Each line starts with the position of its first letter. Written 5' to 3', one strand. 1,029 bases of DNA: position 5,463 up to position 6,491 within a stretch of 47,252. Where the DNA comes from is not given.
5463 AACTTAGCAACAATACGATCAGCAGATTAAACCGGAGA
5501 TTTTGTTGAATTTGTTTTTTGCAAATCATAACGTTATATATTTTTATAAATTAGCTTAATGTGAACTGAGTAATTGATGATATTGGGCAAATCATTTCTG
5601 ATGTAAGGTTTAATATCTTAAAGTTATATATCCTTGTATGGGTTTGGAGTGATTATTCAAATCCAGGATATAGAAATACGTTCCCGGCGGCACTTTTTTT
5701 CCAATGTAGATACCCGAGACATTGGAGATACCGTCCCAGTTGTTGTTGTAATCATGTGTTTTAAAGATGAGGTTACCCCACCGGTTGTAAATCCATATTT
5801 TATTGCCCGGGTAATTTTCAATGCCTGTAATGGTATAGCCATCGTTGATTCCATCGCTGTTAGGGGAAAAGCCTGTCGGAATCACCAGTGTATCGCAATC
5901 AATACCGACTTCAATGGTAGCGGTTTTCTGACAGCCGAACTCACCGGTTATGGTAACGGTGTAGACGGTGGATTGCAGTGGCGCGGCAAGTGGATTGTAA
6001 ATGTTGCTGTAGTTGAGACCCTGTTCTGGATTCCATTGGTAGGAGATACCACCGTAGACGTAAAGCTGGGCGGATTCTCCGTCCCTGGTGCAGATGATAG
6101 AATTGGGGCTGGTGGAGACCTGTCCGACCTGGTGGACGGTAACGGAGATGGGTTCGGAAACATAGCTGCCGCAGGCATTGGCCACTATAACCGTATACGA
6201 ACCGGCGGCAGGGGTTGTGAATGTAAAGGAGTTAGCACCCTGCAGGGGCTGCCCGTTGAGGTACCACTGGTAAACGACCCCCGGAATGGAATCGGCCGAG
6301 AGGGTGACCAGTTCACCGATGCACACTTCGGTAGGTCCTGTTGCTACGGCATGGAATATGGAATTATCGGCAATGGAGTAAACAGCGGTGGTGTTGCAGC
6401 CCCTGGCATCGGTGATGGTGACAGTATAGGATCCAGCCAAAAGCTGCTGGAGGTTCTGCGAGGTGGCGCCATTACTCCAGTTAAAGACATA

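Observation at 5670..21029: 6,928-bp zero-mismatch direct repeat shared by two tandem giant adhesin genes, with sharply defined boundaries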

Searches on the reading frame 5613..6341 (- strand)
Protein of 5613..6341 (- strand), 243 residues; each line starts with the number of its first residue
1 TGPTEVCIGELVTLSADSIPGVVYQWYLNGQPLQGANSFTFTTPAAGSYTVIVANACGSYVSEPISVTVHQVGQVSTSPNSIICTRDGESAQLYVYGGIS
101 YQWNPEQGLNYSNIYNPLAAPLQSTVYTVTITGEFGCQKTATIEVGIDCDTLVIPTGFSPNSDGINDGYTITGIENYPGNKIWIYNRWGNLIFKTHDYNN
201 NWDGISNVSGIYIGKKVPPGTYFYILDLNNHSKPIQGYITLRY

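Call 74: find_homologous_proteins(query=window:5613-6341:-)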
Query window:5613-6341:- (243 aa): 79 proteins with E <= 0.001 among 212 candidates.
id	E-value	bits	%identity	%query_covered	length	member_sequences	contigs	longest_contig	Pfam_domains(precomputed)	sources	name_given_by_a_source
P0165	1.2e-105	371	67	100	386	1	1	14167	PF13573.13,PF13585.13,PF06832.19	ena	-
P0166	2.1e-100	354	61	100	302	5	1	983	PF13585.13,PF06832.19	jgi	jgi:gliding motility-associated-like protein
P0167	3.4e-92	327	60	100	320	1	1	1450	PF13573.13,PF13585.13,PF19081.7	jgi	jgi:gliding motility-associated-like protein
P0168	7.2e-86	306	51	99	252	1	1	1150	PF13585.13,PF19081.7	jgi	jgi:gliding motility-associated-like protein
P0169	1.1e-84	302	53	99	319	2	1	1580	PF13573.13,PF13585.13,PF19081.7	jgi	jgi:gliding motility-associated-like protein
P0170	4.8e-84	300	56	99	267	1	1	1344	PF13585.13,PF19081.7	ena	-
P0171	5.2e-83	297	56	97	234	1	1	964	PF13585.13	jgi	jgi:gliding motility-associated-like protein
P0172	2.6e-79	284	53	98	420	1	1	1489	PF13573.13,PF13585.13,PF19081.7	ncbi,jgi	jgi:gliding motility-associated-like protein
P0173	1.7e-78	282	51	99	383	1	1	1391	PF13573.13,PF13585.13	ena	-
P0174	1.0e-67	247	54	82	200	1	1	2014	PF13585.13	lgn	-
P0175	8.6e-61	224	61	64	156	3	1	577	PF13585.13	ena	-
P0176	8.2e-60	221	54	72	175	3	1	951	PF13585.13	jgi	jgi:gliding motility-associated-like protein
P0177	2.6e-58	216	52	74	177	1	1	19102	PF13585.13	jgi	jgi:gliding motility-associated-like protein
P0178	9.6e-57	211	67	54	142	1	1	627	PF13585.13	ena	-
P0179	7.4e-56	208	40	99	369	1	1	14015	PF13573.13,PF13585.13,PF18962.8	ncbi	-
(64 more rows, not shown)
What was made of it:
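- Tried and rejected: The C-terminal non-repeat region was searched, but the hits were short fragments at 67% identity or less with unknown heads (call 74).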
